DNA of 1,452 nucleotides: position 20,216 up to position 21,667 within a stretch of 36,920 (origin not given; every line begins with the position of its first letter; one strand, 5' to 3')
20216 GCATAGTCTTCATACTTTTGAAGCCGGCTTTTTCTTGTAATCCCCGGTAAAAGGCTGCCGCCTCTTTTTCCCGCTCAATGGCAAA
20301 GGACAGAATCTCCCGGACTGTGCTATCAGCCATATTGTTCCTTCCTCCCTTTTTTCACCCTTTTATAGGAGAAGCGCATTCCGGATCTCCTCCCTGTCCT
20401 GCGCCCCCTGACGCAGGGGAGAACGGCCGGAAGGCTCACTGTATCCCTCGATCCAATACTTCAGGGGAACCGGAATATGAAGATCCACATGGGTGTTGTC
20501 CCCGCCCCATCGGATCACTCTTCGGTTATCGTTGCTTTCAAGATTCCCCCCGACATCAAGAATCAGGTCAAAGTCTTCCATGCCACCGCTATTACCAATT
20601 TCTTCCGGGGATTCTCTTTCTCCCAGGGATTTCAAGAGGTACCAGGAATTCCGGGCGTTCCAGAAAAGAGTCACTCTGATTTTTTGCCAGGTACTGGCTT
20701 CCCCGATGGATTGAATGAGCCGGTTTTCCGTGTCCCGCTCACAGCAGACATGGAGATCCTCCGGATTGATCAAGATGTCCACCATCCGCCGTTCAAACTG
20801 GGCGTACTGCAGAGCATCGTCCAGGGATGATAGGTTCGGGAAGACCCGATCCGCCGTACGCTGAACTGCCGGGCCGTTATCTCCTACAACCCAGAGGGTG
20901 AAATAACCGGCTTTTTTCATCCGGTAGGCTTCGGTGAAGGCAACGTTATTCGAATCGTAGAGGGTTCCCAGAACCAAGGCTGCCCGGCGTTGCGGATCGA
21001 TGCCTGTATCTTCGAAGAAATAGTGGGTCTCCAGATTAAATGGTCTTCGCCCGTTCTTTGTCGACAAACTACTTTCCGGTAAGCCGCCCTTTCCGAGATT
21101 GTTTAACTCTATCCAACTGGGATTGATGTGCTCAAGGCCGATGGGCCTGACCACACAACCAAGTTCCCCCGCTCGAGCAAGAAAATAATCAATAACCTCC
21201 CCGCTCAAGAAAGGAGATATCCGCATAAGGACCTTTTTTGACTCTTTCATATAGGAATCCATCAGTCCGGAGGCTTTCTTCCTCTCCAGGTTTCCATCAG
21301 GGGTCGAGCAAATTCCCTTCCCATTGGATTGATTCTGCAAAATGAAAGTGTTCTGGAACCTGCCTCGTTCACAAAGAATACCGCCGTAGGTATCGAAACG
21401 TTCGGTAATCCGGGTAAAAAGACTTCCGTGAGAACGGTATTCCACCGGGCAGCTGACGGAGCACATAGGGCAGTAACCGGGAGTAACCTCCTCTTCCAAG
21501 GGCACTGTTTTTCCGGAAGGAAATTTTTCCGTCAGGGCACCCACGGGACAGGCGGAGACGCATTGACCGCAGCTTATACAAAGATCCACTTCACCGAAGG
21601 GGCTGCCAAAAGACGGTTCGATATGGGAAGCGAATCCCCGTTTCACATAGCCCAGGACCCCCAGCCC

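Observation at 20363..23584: Unusual 1073-aa mosaic subunit: an NfnB/GltD flavoprotein module inserted into a NuoG/HydA-like Fe-S scaffold with a degenerate molybdopterin domain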

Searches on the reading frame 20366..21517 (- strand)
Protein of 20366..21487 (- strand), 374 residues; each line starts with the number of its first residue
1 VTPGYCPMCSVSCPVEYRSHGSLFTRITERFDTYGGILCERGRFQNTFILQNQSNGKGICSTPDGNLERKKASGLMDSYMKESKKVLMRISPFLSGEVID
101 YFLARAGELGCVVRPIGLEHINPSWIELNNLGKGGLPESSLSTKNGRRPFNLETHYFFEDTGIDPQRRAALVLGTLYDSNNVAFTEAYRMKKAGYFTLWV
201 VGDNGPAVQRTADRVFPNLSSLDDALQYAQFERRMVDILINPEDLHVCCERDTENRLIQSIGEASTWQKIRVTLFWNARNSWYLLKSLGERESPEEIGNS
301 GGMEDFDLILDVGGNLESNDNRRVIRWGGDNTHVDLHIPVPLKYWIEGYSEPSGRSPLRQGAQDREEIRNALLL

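Call 8: find_homologous_proteins(query=window:20366-21487:-, max_evalue=0.001)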
Query window:20366-21487:- (374 aa): 11 proteins with E <= 0.001 among 2181 candidates.
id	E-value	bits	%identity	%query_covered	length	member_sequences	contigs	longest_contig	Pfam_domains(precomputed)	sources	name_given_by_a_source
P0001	2.3e-94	335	69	56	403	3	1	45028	PF12797.13,PF12837.13,PF00037.33,PF12838.13,PF22117.3,PF13237.12,PF13183.12,PF13187.12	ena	-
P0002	2.7e-58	216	36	99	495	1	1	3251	PF12837.13,PF00037.33,PF12838.13,PF22117.3,PF04879.22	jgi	jgi:ferredoxin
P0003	1.7e-54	204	36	97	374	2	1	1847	-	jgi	jgi:hypothetical protein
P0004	3.6e-42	163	32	100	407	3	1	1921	PF00037.33,PF04879.22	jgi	jgi:ferredoxin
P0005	3.3e-41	160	32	97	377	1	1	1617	PF00037.33,PF04879.22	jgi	-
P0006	9.0e-41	159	32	99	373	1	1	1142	PF00037.33,PF04879.22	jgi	jgi:ferredoxin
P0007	8.2e-38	149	33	97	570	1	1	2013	PF12837.13,PF00037.33,PF12838.13,PF04879.22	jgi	jgi:NAD-dependent dihydropyrimidine dehydrogenase PreA subunit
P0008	4.0e-37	147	33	97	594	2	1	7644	PF12837.13,PF00037.33,PF12838.13,PF22117.3,PF13237.12,PF04879.22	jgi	-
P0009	1.2e-36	145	30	99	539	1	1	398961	PF12837.13,PF00037.33,PF13237.12,PF04879.22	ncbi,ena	-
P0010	1.3e-31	128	29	97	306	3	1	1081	-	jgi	jgi:hypothetical protein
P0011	1.2e-19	89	31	72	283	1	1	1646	-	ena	-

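Call 20: search_solved_structures(query=A2, max_evalue=1, show_alignments=3)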
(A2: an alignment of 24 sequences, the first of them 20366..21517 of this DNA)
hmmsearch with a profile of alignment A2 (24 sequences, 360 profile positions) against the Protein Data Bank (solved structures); distinct sequences matched with E-value up to 1: 33.
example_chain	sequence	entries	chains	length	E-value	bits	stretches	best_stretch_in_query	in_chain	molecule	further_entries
8oh5_C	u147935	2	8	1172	3e-09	39.4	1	3-92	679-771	Formate dehydrogenase-O, major subunit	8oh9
9n5u_A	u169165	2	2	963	3.4e-08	35.9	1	11-123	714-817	NfnA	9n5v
7q5y_A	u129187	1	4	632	5.8e-07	31.8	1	14-126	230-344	NADH dehydrogenase I chain G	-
7p61_G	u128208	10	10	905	6.3e-07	31.7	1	13-102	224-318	NADH-quinone oxidoreductase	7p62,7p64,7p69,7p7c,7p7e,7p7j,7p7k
7p63_G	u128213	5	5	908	6.3e-07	31.7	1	13-102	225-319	NADH-quinone oxidoreductase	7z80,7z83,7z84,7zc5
7awt_G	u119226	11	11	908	6.3e-07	31.7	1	13-102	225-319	NADH-quinone oxidoreductase | NADH-quinone oxidoreductase subunit G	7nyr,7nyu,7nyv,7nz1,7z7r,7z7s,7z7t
9taj_G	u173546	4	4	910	6.5e-07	31.7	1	13-102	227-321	NADH-quinone oxidoreductase subunit G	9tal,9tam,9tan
9wxb_B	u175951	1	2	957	1.1e-05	27.6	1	8-94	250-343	Formate dehydrogenase alpha subunit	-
9bov_A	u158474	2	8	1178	1.2e-05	27.5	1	2-68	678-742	Molybdopterin oxidoreductase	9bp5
8rqz_C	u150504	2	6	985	3e-05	26.2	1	12-80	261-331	Probable oxidoreductase YjgC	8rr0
9gzq_A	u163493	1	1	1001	3e-05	26.2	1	12-80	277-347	Probable oxidoreductase YjgC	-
2fug_3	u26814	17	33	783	3.8e-05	25.9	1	13-93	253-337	NADH-quinone oxidoreductase chain 3 | NADH-QUINONE OXIDOREDUCTASE SUBUNIT 3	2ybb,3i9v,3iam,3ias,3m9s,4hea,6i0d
1aa6_A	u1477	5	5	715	5e-05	25.5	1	14-91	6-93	FORMATE DEHYDROGENASE H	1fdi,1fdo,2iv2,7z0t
6tg9_A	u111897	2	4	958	6.5e-05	25.1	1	8-65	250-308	Formate dehydrogenase subunit alpha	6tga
7t2r_A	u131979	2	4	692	0.0002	23.5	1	10-73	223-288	NiFe hydrogenase subunit A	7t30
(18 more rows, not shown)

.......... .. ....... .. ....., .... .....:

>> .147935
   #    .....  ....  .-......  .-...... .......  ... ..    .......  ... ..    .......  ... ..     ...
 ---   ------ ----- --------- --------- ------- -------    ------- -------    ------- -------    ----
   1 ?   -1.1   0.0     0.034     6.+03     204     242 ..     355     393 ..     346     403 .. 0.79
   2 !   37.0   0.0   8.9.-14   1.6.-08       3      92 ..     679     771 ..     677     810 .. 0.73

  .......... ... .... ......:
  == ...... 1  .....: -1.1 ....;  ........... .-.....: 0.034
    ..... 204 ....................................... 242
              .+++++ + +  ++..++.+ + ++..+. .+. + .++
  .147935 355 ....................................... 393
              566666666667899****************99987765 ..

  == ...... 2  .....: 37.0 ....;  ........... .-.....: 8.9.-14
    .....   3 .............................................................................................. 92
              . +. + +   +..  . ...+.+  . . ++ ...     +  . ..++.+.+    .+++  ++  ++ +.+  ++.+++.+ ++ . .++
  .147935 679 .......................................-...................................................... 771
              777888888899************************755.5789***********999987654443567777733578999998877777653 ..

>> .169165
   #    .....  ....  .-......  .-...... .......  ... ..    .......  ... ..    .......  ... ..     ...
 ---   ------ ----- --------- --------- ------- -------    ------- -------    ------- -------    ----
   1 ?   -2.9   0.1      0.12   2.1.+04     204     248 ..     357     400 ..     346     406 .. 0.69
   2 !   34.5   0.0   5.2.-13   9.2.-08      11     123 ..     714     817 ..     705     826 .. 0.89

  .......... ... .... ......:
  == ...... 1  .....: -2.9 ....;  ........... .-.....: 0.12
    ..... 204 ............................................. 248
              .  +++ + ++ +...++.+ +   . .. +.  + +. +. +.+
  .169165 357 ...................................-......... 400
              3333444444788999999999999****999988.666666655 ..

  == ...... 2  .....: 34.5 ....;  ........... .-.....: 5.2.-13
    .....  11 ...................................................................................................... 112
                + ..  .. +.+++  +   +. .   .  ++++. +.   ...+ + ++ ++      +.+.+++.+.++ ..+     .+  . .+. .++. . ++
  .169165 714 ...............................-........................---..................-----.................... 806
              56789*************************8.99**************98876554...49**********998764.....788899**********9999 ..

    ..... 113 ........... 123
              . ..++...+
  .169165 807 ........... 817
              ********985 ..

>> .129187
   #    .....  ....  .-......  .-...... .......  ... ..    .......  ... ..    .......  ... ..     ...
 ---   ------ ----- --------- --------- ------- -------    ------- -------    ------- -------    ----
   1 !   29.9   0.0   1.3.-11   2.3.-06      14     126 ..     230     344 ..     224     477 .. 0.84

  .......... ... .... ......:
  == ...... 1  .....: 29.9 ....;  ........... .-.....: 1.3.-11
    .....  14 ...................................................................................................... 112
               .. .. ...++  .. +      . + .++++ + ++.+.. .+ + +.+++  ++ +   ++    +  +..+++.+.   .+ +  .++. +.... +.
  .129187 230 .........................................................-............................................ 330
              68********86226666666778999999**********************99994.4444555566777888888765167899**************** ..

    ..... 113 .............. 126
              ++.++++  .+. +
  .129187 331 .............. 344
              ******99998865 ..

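Call 42: find_encoding_contigs(protein=P0009, flank=8000, max_places=2)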
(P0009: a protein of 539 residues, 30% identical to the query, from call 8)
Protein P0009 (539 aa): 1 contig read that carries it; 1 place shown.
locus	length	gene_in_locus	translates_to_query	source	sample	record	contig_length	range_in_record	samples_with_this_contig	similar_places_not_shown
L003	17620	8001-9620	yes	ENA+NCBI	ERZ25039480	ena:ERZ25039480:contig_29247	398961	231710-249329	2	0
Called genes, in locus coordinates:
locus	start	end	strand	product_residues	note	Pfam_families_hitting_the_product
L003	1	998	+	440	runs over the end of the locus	PF00270:DEAD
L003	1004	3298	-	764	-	PF00512:HisKA (faint), PF00989:PAS (weak), PF13426:PAS_9, PF02518:HATPase_c, PF00072:Response_reg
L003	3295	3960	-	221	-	PF14417:MEDS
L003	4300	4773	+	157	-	PF01257:2Fe-2S_thioredx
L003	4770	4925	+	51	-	-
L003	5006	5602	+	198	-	PF01512:Complex1_51K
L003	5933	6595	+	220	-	PF10589:NADH_4Fe-4S, PF00037:Fer4 (weak), PF13237:Fer4_10, PF12838:Fer4_7, PF13187:Fer4_9 (weak), PF00037:Fer4, PF12837:Fer4_6 (weak), PF14697:Fer4_21 (weak), +1 more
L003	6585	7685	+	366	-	PF00111:Fer2 (weak), PF13510:Fer2_4, PF14691:Fer4_20, PF01266:DAO (weak), PF01494:FAD_binding_3 (weak), PF01593:Amino_oxidase (weak), PF07992:Pyr_redox_2, PF13450:NAD_binding_8, +3 more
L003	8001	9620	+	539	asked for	PF13237:Fer4_10 (faint), PF12837:Fer4_6 (faint), PF00037:Fer4 (weak), PF04879:Molybdop_Fe4S4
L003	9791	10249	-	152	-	PF13385:Laminin_G_3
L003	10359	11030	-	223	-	-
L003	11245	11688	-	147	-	-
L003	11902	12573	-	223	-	-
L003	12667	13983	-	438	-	PF16933:PelG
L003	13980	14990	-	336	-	PF11997:DUF3492, PF13439:Glyco_transf_4, PF13579:Glyco_trans_4_4, PF00534:Glycos_transf_1, PF13692:Glyco_trans_1_4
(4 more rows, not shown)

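Call 43: predict_structure(alignment_id=A2)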
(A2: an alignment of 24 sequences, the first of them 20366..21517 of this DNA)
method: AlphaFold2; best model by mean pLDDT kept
length: 384 residues; sequences in the alignment: 24
mean_pLDDT: 85.2   pTM: 0.86
mean pLDDT of the five models: 85.2, 84.3, 83.2, 81.5, 79.9
residues with pLDDT >= 90: 232; 70-90: 93; 50-70: 33; < 50: 26
segments of 3 or more residues with pLDDT < 50: 64-66, 144-163
pLDDT, mean of each block of 10 residues (from residue 1): 69 93 91 86 77 79 60 91 95 95 96 94 91 85 48 41 70 91 92 93 96 93 96 95 94 89 93 83 94 92 58 87 78 88 90 92 93 89 87
secondary structure, 60 per line:
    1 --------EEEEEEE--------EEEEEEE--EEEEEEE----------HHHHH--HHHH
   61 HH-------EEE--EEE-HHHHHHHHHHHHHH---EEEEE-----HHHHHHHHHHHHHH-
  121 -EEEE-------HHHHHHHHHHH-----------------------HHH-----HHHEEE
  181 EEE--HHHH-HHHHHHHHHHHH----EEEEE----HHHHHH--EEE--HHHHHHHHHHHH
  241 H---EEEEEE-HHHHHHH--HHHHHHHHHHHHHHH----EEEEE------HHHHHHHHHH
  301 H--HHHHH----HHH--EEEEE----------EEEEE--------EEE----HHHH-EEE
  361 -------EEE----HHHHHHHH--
elements in order: E9-15 E24-30 E33-39 H50-54 H57-62 E70-72 E75-77 H79-92 E96-100 H106-119 E122-125 H133-143 E178-183 H186-189 H191-202 E207-211 H216-221 E224-226 H229-241 E245-250 H252-258 H261-275 E280-284 H291-301 H304-308 E318-322 E333-337 E346-348 H353-356 E358-360 E368-370 H375-382

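Call 72: fold_search(model_id=the predicted structure, library=pdb)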
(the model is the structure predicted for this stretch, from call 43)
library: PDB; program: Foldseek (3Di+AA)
matches with E <= 10: 1361; with E <= 0.001: 120
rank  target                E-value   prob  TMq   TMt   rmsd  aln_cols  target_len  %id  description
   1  7nz1_G                4.7e-13  1.00  0.60  0.29   7.1       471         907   15  Respiratory complex I from Escherichia coli - focused refinement of cytoplasmic arm (released 2021-08-18)
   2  7v2c_M                6.0e-13  1.00  0.61  0.37   6.8       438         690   10  Active state complex I from Q10 dataset (released 2022-03-02)
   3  8b6f_AB               9.2e-13  1.00  0.59  0.36   7.5       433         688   13  Cryo-EM structure of NADH:ubiquinone oxidoreductase (complex-I) from respiratory supercomplex of Tetrahymena thermoph (released 2023-03-29)
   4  8esz_S1               1.0e-12  1.00  0.63  0.38   6.7       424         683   13  Structure of mitochondrial complex I from Drosophila melanogaster, Helix-locked state (released 2023-03-29)
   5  7z7r_G                1.0e-12  1.00  0.55  0.26   6.7       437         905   14  Complex I from E. coli, LMNG-purified, Apo, Open-ready state (released 2022-09-21)
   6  8b9z_G                1.7e-12  1.00  0.62  0.38   6.9       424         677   12  Drosophila melanogaster complex I in the Active state (Dm1) (released 2023-01-18)
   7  9f5x_C                1.9e-12  1.00  0.60  0.36   7.9       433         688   12  Structure of the Chlamydomonas reinhardtii respiratory supercomplex I1 III2 IV2 (released 2025-03-12)
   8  8bed_G                2.1e-12  1.00  0.64  0.39   6.2       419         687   11  Cryo-EM structure of the Arabidopsis thaliana I+III2 supercomplex (CI peripheral tip) (released 2023-01-11)
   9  8qby_G                2.3e-12  1.00  0.63  0.39   6.6       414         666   14  Respiratory complex I from Paracoccus denitrificans in MSP2N2 nanodiscs (released 2024-09-11)
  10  7zm7_A                2.7e-12  1.00  0.60  0.36   6.9       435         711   12  CryoEM structure of mitochondrial complex I from Chaetomium thermophilum (inhibited by DDM) (released 2022-11-30)
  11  7arc_G                3.5e-12  1.00  0.63  0.39   6.2       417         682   13  Cryo-EM structure of Polytomella Complex-I (peripheral arm) (released 2021-12-08)
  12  8zp8_S1               3.7e-12  1.00  0.61  0.37   6.5       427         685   11  Respirasome open state 1 in presence of metformin(SC-MetO1) (released 2025-12-17)
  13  7ak6_G                4.2e-12  1.00  0.61  0.37   7.2       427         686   11  Cryo-EM structure of ND6-P25L mutant respiratory complex I from Mus musculus at 3.8 A (released 2021-02-03)
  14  9ihp_G                6.0e-12  1.00  0.65  0.38   5.8       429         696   13  Open state without NUQM and with flavoprotein (classification state 3) of Pichia pastoris mitochondrial complex I in c (released 2025-10-15)
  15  7awt_G                6.4e-12  1.00  0.60  0.28   7.2       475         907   14  E. coli NADH quinone oxidoreductase hydrophilic arm (released 2021-09-15)
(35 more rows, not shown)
